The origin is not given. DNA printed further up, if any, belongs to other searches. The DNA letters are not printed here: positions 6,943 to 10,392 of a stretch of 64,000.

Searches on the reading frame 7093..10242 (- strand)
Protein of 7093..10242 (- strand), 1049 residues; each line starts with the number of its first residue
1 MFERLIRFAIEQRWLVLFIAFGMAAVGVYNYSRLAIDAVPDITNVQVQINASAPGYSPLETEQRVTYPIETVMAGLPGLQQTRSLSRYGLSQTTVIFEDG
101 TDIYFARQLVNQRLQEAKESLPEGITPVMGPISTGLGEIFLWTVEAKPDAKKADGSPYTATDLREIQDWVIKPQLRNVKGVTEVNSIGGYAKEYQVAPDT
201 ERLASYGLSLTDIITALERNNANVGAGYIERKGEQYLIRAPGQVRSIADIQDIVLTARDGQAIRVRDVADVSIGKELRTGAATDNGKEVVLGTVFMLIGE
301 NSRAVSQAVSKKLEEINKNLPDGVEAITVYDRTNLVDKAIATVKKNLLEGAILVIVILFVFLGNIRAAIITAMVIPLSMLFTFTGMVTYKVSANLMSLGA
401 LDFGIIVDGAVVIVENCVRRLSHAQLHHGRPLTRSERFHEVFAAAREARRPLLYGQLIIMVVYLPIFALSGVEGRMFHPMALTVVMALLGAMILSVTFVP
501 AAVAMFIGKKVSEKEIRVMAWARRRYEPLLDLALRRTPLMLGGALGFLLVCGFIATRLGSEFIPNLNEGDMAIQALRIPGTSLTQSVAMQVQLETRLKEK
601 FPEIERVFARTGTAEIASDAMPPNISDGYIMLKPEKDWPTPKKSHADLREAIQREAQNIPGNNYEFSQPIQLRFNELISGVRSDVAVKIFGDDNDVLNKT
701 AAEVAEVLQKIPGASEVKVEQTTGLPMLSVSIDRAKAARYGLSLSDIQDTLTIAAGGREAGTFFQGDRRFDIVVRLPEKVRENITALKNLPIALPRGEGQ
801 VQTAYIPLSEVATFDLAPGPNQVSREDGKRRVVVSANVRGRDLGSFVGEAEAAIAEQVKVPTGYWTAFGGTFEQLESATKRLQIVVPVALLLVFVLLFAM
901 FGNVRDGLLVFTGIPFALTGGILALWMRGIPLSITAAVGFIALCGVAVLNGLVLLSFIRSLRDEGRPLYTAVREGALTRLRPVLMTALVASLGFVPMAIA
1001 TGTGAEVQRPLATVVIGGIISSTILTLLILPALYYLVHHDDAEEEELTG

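Call 98: search_protein_families(library=pfam, proteins=[window:7093-10242:-], max_evalue=0.00001)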
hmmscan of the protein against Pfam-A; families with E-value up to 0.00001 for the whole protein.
window:7093-10242:- (1049 aa): 1 family
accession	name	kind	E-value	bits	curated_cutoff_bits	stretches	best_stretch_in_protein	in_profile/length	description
PF00873.25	ACR_tran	-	0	1189.4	28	1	6-1038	2-1021/1021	AcrB/AcrD/AcrF family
